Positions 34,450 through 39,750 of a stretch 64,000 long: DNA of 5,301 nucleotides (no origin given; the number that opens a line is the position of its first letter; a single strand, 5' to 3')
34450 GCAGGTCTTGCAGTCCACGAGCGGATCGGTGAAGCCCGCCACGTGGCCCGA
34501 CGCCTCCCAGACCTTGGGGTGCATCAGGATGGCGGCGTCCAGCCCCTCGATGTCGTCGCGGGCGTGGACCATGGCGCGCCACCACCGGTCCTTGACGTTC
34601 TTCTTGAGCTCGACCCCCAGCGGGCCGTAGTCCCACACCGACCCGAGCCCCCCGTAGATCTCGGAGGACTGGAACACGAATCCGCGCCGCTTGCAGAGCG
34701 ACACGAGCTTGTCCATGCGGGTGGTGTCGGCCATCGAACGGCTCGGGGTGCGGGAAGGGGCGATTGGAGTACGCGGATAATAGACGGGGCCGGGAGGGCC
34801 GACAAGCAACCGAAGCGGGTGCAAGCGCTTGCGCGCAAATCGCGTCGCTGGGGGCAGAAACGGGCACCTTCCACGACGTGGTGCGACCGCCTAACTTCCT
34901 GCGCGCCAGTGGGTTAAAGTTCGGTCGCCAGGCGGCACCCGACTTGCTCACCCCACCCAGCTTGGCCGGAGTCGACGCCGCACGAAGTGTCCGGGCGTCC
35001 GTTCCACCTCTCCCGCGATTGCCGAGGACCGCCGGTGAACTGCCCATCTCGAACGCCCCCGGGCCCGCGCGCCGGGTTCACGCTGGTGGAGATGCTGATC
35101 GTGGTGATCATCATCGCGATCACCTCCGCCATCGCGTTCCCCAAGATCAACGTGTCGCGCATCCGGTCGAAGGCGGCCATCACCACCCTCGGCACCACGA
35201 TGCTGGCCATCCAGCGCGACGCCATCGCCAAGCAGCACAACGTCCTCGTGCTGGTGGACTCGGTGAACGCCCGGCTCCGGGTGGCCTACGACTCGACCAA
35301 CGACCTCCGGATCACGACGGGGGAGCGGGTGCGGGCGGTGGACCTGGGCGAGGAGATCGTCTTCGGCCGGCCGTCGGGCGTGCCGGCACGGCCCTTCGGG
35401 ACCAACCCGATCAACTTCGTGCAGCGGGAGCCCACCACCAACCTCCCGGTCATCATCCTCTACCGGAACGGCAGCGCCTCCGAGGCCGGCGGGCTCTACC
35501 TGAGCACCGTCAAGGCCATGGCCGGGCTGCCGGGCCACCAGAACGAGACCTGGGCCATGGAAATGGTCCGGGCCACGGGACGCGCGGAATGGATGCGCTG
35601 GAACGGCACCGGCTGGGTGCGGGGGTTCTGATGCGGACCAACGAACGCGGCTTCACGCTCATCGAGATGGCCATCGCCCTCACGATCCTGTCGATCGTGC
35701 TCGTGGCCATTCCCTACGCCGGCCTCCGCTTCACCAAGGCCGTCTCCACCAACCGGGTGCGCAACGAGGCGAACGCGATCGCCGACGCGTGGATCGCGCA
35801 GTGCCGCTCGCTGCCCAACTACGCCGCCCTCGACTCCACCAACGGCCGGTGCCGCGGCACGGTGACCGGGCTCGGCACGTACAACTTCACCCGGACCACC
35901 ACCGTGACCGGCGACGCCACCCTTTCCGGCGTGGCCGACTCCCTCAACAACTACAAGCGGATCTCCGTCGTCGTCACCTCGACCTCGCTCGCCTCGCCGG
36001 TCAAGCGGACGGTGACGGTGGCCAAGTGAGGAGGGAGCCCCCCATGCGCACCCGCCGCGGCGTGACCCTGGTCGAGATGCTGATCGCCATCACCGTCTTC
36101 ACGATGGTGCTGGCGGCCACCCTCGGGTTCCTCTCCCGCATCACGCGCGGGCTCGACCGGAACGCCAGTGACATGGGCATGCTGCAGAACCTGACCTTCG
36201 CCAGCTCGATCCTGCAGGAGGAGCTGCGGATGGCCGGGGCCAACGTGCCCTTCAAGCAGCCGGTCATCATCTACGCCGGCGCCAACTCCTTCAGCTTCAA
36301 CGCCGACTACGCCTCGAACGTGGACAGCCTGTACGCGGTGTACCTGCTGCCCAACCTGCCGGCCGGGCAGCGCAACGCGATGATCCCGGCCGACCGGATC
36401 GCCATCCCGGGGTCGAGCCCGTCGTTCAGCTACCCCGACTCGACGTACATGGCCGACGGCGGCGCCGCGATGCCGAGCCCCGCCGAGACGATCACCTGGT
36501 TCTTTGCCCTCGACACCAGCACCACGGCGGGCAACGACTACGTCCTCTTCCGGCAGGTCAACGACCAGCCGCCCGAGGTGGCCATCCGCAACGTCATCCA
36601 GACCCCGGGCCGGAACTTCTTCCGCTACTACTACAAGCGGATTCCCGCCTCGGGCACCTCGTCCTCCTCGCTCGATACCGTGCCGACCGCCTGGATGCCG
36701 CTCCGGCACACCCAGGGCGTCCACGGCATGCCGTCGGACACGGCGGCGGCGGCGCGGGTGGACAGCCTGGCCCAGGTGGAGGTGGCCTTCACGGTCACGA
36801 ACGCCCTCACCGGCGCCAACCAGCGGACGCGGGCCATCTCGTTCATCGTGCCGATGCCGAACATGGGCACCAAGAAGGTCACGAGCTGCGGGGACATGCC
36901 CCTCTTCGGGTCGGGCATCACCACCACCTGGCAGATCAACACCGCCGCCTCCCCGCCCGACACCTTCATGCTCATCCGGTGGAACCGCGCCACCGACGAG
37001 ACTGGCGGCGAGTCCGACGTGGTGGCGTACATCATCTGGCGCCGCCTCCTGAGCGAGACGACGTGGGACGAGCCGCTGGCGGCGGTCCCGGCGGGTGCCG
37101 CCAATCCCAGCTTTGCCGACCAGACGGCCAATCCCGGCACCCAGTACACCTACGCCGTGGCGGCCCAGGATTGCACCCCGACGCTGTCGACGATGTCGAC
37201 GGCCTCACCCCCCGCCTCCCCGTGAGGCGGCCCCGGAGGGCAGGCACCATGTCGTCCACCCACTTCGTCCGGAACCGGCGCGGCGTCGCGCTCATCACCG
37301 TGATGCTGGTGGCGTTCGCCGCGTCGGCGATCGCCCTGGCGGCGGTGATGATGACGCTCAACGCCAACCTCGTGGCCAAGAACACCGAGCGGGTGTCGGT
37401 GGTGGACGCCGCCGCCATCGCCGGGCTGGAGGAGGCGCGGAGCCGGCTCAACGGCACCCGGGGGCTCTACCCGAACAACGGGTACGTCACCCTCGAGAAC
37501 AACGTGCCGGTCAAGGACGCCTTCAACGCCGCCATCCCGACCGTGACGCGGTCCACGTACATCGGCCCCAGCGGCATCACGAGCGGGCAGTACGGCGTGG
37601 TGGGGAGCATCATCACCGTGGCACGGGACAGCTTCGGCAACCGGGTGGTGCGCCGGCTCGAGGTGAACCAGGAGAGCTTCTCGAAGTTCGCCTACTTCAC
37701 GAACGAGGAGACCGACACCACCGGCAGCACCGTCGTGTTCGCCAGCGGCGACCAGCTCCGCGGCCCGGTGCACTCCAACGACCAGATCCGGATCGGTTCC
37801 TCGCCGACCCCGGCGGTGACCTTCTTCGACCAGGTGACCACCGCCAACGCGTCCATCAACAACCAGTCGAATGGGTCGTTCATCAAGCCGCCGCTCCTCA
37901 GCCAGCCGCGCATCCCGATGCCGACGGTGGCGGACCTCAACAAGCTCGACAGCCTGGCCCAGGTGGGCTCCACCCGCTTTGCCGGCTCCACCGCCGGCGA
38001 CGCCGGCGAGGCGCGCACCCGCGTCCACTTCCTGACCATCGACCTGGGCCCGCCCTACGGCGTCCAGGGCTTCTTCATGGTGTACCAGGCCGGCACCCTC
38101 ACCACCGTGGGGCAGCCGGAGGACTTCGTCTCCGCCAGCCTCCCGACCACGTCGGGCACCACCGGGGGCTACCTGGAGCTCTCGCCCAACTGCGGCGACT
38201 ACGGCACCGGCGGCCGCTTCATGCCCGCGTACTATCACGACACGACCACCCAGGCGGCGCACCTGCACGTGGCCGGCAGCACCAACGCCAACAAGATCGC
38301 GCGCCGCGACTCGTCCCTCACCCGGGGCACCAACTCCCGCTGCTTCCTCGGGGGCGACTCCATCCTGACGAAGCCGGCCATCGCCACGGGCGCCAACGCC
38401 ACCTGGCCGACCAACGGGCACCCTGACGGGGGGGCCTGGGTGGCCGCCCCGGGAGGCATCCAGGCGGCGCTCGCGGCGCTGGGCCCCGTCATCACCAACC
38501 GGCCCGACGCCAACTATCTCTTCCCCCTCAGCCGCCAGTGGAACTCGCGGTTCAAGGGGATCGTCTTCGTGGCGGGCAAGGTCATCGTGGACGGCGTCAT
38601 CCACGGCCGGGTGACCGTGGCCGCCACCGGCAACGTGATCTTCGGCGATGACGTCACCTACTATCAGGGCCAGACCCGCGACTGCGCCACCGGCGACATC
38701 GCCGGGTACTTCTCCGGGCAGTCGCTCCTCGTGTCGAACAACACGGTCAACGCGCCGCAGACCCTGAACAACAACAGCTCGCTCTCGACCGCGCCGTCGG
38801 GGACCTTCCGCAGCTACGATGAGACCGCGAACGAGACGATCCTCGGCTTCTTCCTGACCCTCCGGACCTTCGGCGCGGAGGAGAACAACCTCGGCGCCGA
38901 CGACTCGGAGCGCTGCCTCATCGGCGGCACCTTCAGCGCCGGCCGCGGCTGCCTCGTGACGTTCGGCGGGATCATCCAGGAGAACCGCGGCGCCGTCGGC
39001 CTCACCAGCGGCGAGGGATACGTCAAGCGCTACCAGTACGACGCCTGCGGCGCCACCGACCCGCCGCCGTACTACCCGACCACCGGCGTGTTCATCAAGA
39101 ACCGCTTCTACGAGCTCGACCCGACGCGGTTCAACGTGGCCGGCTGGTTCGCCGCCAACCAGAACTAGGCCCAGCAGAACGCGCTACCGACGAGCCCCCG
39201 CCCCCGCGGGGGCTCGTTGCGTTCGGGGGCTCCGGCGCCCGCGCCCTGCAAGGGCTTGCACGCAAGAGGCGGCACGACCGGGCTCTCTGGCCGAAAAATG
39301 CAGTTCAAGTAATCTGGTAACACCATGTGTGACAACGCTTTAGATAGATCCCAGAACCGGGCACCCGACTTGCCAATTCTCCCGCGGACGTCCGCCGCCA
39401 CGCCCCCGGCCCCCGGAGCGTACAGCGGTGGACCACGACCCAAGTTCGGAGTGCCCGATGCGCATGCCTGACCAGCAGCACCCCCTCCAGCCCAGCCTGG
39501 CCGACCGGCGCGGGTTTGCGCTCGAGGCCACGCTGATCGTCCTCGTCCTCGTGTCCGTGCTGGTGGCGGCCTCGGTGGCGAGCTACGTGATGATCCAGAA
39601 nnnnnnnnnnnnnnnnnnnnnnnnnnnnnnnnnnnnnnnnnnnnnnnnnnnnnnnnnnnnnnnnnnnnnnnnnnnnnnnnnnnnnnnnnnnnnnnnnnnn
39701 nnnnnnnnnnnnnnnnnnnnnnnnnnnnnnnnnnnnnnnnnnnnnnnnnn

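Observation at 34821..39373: Both pilin modules carry an identical sigma-54 -24/-12 element and a near-identical palindromic upstream site at the same spacing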

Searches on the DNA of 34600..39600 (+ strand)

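Call 25: search_rna_families(source=window, start=34600, end=39600, threshold=evalue, max_evalue=5)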
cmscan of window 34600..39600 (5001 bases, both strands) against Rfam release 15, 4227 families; matches with E-value up to 5: 3.
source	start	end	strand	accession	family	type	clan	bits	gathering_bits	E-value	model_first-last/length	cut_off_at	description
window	35076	35142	+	RF01059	mir-598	Gene; miRNA;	-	27.7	69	0.011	1-80/80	no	mir-598 microRNA precursor family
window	38578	38642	-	RF03424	mir-4856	Gene; miRNA;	-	22.4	70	0.76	10-75/84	no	mir-4856 microRNA precursor family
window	39142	39217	+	RF01400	istR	Gene; antitoxin;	-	20.5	45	0.77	1-130/130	no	istR Hfq binding RNA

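Call 72: search_rna_families(sources=[L162, L163, L165, L167, L002, L004, L008, L098, L094, L158], threshold=gathering)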
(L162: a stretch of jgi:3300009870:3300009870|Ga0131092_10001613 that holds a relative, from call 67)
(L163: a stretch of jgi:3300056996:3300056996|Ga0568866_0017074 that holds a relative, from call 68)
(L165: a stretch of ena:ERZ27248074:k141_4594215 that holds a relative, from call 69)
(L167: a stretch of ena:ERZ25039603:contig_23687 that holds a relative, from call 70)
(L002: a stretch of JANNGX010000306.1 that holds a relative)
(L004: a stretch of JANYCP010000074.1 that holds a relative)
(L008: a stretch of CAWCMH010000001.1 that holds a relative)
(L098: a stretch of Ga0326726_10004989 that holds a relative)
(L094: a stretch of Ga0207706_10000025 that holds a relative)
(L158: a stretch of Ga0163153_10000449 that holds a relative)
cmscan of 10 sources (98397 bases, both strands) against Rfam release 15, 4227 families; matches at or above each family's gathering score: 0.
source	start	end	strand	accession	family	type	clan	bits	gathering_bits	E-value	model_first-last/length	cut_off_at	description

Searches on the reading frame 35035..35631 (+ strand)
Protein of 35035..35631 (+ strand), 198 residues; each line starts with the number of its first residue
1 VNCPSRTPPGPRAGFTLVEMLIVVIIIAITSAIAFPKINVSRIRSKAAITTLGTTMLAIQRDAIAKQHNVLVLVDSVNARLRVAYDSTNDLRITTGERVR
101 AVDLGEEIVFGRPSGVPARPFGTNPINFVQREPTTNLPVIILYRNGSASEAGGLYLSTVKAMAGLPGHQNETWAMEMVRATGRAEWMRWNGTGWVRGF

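Call 11: search_protein_families(library=pfam, proteins=[window:35035-35631:+], max_evalue=0.01)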
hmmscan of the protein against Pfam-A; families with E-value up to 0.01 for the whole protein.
window:35035-35631:+ (198 aa): 1 family
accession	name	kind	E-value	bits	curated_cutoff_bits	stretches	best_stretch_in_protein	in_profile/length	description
PF07963.17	N_methyl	-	3.8e-07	29.9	21.2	1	12-35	4-27/27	Prokaryotic N-terminal methylation motif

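Call 66: find_homologous_proteins(query=window:35035-35631:+, max_evalue=1e-8)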
Query window:35035-35631:+ (198 aa): 215 proteins with E <= 1e-8 among 510 candidates; the best 120 are listed.
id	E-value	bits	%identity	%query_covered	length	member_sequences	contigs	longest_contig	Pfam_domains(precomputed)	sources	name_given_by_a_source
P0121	1.2e-125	435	100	100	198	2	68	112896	PF07963.18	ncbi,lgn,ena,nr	ncbi:MAG TPA: prepilin-type N-terminal cleavage/methylation domain-containing protein [Gemmatimonada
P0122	2.7e-106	372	85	100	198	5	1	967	PF07963.18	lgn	-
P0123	3.3e-106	371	85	100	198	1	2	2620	PF07963.18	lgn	-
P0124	5.4e-105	367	89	95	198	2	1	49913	PF07963.18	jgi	-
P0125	7.9e-101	354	85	96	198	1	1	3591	PF07963.18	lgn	-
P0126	2.1e-91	323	74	97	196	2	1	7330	PF07963.18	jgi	jgi:prepilin-type N-terminal cleavage/methylation domain-containing protein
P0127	2.5e-90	320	78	94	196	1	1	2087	PF07963.18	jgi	-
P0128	1.7e-89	317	72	98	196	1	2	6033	PF07963.18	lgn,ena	-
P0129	1.2e-87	311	71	97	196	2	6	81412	PF07963.18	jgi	jgi:prepilin-type N-terminal cleavage/methylation domain-containing protein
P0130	1.5e-87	310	72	96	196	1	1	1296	PF07963.18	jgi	jgi:prepilin-type N-terminal cleavage/methylation domain-containing protein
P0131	2.3e-87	310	72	98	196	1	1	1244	-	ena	-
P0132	4.9e-87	309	72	98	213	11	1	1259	PF07963.18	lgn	-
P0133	1.9e-86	307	72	94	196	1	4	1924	PF07963.18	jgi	jgi:prepilin-type N-terminal cleavage/methylation domain-containing protein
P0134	3.8e-86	306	70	95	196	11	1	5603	PF07963.18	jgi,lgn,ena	-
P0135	7.9e-86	305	73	94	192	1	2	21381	PF07963.18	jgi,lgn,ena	-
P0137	7.6e-85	302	72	94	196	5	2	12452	PF07963.18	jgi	jgi:prepilin-type N-terminal cleavage/methylation domain-containing protein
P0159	5.9e-82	292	67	95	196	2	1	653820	PF07963.18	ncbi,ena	-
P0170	3.7e-81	290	69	94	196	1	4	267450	PF07963.18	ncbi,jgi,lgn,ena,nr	ncbi:MAG TPA: prepilin-type N-terminal cleavage/methylation domain-containing protein [Gemmatimonada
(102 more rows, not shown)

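Call 67: find_encoding_contigs(protein=P0124, flank=2500, max_places=2)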
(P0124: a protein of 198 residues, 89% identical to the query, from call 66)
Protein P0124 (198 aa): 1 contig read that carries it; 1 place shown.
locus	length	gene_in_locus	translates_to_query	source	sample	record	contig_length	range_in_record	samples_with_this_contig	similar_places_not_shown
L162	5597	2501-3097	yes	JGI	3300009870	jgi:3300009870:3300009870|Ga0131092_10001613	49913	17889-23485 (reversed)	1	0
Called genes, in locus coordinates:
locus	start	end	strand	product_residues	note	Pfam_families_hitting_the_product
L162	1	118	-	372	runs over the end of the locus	PF21783:YNCE (faint), PF10282:Lactonase (faint), PF23381:Beta-prop_IFT122_1st (faint), PF26550:Tricorn_2nd (faint), PF02239:Cytochrom_D1, PF25174:Beta-prop_THOC3, PF23414:Beta-prop_EML_2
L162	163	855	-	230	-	-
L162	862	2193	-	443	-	PF00587:tRNA-synt_2b, PF03129:HGTP_anticodon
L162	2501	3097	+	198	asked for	PF07963:N_methyl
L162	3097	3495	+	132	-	PF07963:N_methyl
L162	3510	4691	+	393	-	PF07963:N_methyl (weak)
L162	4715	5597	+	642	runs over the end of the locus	PF16241:DUF4900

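Call 68: find_encoding_contigs(protein=P0129, flank=2500, max_places=2)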
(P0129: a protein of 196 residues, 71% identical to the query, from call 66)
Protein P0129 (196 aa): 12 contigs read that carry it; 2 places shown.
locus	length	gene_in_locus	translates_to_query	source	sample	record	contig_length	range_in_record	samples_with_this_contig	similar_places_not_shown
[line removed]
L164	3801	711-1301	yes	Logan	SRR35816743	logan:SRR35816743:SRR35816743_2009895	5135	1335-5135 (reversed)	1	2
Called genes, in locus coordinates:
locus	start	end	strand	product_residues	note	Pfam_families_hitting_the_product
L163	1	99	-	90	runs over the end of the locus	-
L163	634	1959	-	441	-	PF00587:tRNA-synt_2b, PF03129:HGTP_anticodon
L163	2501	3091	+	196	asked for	PF07963:N_methyl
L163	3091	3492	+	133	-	PF07963:N_methyl (weak)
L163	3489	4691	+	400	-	PF07963:N_methyl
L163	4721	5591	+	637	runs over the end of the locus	PF16241:DUF4900 (weak)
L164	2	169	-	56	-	?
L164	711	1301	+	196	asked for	PF07963:N_methyl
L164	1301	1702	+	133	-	PF07963:N_methyl (weak)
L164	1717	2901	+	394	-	PF07963:N_methyl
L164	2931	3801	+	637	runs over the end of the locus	PF16241:DUF4900 (weak)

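Call 69: find_encoding_contigs(protein=P0135, flank=2500, max_places=2)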
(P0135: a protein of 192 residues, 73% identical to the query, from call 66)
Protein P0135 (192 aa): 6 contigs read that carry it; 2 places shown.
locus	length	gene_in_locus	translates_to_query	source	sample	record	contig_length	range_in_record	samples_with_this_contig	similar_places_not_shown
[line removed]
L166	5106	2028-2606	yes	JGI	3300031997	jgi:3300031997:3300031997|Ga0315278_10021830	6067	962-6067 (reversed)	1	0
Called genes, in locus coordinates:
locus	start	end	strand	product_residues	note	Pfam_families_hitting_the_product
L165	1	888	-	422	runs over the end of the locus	PF01053:Cys_Met_Meta_PP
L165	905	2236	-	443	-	PF00587:tRNA-synt_2b, PF03129:HGTP_anticodon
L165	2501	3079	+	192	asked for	PF07963:N_methyl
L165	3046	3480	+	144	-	PF07963:N_methyl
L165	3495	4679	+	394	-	PF07963:N_methyl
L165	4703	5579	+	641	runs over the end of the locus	PF16241:DUF4900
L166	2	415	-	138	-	?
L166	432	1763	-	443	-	PF00587:tRNA-synt_2b, PF03129:HGTP_anticodon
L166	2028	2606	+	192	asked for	PF07963:N_methyl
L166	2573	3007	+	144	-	PF07963:N_methyl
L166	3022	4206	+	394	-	PF07963:N_methyl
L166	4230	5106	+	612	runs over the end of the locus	?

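Call 70: find_encoding_contigs(protein=P0159, flank=2500, max_places=2)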
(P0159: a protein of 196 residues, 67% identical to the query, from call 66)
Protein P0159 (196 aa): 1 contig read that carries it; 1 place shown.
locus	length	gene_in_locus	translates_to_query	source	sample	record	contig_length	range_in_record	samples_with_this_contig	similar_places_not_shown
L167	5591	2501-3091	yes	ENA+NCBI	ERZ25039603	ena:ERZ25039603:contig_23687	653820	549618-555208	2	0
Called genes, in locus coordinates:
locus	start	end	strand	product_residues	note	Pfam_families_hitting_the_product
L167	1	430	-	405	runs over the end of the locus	PF01053:Cys_Met_Meta_PP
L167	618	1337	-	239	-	PF03129:HGTP_anticodon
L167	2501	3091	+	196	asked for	PF07963:N_methyl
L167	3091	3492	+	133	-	PF07963:N_methyl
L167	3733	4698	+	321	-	-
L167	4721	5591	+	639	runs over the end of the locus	PF16241:DUF4900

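Call 73: find_encoding_contigs(protein=P0126, flank=2500, max_places=2)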
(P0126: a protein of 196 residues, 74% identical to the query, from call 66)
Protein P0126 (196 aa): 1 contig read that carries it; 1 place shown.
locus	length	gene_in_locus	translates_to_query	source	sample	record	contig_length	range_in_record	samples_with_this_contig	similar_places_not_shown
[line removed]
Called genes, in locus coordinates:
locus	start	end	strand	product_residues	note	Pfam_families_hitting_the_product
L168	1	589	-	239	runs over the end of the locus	-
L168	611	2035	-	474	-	PF00587:tRNA-synt_2b, PF03129:HGTP_anticodon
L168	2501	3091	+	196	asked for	PF07963:N_methyl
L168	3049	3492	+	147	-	PF07963:N_methyl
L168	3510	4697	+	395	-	PF07963:N_methyl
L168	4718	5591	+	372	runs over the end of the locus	?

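Call 74: find_encoding_contigs(protein=P0137, flank=2500, max_places=2)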
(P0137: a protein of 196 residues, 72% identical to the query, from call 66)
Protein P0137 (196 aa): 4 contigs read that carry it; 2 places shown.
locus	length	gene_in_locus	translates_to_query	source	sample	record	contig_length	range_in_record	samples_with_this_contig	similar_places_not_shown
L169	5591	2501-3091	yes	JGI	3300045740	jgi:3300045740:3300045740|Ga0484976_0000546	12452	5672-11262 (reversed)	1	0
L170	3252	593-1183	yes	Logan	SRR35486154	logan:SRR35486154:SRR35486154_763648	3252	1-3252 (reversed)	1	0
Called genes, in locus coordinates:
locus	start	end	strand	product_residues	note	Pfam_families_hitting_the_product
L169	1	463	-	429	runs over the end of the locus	PF01053:Cys_Met_Meta_PP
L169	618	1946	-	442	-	PF00587:tRNA-synt_2b, PF03129:HGTP_anticodon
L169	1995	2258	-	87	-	-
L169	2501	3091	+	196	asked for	PF07963:N_methyl (weak)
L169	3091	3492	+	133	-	PF07963:N_methyl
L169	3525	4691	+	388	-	-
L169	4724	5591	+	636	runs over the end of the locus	PF16241:DUF4900 (weak)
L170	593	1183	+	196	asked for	PF07963:N_methyl (weak)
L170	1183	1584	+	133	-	PF07963:N_methyl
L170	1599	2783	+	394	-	PF07963:N_methyl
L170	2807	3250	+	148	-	?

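Call 75: find_encoding_contigs(protein=P0170, flank=2500, max_places=2)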
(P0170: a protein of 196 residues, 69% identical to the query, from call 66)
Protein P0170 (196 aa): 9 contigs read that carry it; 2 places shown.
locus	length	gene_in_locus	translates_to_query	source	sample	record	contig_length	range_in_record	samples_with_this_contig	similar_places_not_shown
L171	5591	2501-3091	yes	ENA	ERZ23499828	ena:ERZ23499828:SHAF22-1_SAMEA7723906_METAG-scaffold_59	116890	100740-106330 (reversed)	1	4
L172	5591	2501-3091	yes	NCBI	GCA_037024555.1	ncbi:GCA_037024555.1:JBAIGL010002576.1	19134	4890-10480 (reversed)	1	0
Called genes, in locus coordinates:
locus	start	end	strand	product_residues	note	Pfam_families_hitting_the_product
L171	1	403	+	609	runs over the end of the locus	-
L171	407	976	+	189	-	PF07963:N_methyl (faint)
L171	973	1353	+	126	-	-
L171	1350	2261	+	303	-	PF07963:N_methyl (weak)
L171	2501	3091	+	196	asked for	PF07963:N_methyl (weak)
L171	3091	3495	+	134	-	PF07963:N_methyl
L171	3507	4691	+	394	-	PF07963:N_methyl (weak)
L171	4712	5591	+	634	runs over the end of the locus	PF16241:DUF4900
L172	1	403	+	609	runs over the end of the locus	-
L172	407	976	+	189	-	PF07963:N_methyl (faint)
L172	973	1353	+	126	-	-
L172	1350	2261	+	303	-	PF07963:N_methyl (weak)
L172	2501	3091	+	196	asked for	PF07963:N_methyl (weak)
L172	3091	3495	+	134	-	PF07963:N_methyl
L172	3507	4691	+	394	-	PF07963:N_methyl (weak)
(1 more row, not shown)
